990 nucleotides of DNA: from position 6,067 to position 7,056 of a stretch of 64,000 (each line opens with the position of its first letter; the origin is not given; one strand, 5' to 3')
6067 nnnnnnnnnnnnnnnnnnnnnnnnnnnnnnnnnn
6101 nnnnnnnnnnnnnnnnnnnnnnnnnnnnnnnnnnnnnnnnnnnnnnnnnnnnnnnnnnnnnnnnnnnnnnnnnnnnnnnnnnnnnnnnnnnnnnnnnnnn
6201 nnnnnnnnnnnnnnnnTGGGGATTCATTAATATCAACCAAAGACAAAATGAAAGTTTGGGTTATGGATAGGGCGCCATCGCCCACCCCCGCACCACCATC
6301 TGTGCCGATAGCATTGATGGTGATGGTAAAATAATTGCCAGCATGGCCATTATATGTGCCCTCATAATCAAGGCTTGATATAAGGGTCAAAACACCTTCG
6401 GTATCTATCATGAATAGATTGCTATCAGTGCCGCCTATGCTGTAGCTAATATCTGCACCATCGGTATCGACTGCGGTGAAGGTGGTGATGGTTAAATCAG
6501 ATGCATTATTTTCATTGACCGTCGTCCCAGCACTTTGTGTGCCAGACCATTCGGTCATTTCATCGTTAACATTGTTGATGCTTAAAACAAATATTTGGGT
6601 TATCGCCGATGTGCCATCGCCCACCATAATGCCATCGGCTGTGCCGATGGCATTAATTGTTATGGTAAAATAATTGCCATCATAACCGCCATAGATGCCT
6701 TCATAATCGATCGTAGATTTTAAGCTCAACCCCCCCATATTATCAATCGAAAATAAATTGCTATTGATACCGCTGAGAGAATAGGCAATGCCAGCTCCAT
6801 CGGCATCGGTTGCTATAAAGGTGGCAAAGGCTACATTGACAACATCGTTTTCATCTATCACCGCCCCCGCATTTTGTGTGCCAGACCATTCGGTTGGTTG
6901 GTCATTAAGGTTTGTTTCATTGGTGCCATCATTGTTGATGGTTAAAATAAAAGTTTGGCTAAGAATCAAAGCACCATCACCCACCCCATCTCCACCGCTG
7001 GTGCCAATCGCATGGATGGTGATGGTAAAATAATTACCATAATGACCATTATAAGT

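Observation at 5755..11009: A giant adhesin-like protein built from tandem cadherin-like repeats, with a small OMP gene directly upstream and a T1SS-like C-terminus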

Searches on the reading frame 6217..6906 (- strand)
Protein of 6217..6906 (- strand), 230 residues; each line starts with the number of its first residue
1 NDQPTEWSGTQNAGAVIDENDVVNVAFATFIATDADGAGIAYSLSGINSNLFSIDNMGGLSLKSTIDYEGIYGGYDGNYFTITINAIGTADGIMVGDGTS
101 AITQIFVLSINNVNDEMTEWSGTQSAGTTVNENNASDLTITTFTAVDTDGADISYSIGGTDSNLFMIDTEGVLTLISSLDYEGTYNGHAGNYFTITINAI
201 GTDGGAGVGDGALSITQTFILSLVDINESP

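Call 60: predict_structure(alignment_id=A3)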
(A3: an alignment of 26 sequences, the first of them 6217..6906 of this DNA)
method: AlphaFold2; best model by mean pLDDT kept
length: 230 residues; sequences in the alignment: 26
mean_pLDDT: 86.7   pTM: 0.61
mean pLDDT of the five models: 86.7, 85.8, 85.4, 85.4, 82.9
residues with pLDDT >= 90: 138; 70-90: 64; 50-70: 21; < 50: 7
segments of 3 or more residues with pLDDT < 50: none
pLDDT, mean of each block of 10 residues (from residue 1): 82 88 86 84 95 96 86 87 91 55 94 78 95 89 86 92 97 96 94 95 58 84 86
secondary structure, 60 per line:
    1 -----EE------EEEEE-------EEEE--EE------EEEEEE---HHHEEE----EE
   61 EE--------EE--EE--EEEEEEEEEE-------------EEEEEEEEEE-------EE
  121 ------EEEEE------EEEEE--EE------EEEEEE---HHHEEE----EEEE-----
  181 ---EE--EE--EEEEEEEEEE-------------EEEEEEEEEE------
elements in order: E14-18 E26-29 E40-45 E52-54 E59-62 E79-88 E102-111 E127-131 E138-142 E153-158 E165-167 E172-175 E192-201 E215-224
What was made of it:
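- On Cadherin domain (Pfam PF00028): AF2 EC10-11 model with pLDDT 86.7 (call 60).
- The AF2 EC10-11 model has pLDDT 86.7 (call 60).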

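Call 62: fold_search(model_id=the predicted structure, library=pdb)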
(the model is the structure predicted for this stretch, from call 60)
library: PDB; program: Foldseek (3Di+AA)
matches with E <= 10: 1485; with E <= 0.001: 318
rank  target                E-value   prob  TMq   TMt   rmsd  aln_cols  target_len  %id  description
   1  5czr_B                7.1e-14  1.00  0.41  0.44   9.9       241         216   20  Crystal Structure of Human Protocadherin-24 EC1-2 (released 2016-11-02)
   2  5czr_A                9.9e-14  1.00  0.41  0.44   9.9       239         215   20  Crystal Structure of Human Protocadherin-24 EC1-2 (released 2016-11-02)
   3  5czr_C                1.4e-13  1.00  0.41  0.44  10.0       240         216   20  Crystal Structure of Human Protocadherin-24 EC1-2 (released 2016-11-02)
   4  7n4p                  8.9e-13  1.00  0.42  0.47   9.1       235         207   20  Crystal Structure of Lizard Cadherin-23 EC1-2 (released 2022-06-15)
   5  3mvs                  1.3e-12  1.00  0.43  0.47   8.8       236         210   21  Structure of the N-terminus of Cadherin 23 (released 2010-06-09)
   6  5w4t_B                2.6e-12  1.00  0.42  0.32  10.1       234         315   18  Crystal Structure of Fish Cadherin-23 EC1-3 (released 2018-06-20)
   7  2wd0_A                3.3e-12  1.00  0.42  0.47   9.3       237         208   22  CRYSTAL STRUCTURE OF NONSYNDROMIC DEAFNESS (DFNB12) ASSOCIATED MUTANT D124G OF MOUSE CADHERIN-23 EC1-2 (released 2010-04-21)
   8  8e51_B                3.9e-12  1.00  0.42  0.47   9.6       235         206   20  Crystal Structure of Iridescent Shark Catfish Cadherin-23 EC1-2 and Protocadherin-15 EC1-2 (released 2023-03-22)
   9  4aqa_A                4.1e-12  1.00  0.42  0.46   8.9       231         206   22  CRYSTAL STRUCTURE OF DEAFNESS ASSOCIATED MUTANT MOUSE CADHERIN-23 EC1- 2D124G AND PROTOCADHERIN-15 EC1-2 FORM I (released 2012-11-07)
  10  2wcp                  4.6e-12  1.00  0.42  0.46   9.5       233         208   21  CRYSTAL STRUCTURE OF MOUSE CADHERIN-23 EC1-2 (released 2010-04-21)
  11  5vh2_D                6.1e-12  1.00  0.45  0.49   8.1       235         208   20  Crystal Structure of Mouse Cadherin-23 EC12-13 with Engineered Mutation S1339D (released 2018-04-18)
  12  4xxw_C                7.2e-12  1.00  0.41  0.46   9.4       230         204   21  Crystal structure of mouse Cadherin-23 EC1-2 and Protocadherin-15 EC1-2 splice variant (released 2016-05-04)
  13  6bxu_A                8.0e-12  1.00  0.43  0.33  10.0       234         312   20  Crystal Structure of Mouse Protocadherin-15 EC5-7 I582T (released 2018-12-26)
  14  5erp_B                8.0e-12  1.00  0.42  0.24   9.7       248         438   22  Crystal structure of human Desmocollin-2 ectodomain fragment EC2-5 (released 2016-06-15)
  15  7n86_D                1.2e-11  1.00  0.39  0.42   9.9       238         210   21  Crystal Structure of Human Protocadherin-24 EC1-2 Form II (released 2021-09-01)
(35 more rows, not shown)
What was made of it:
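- On Cadherin domain (Pfam PF00028): The top 50 Foldseek PDB hits are all cadherin EC pairs, with E down to 7e-14 (call 62).
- Its top 50 Foldseek PDB hits are all cadherin ectodomains, with E down to 7e-14 and probability 1.0 (call 62).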
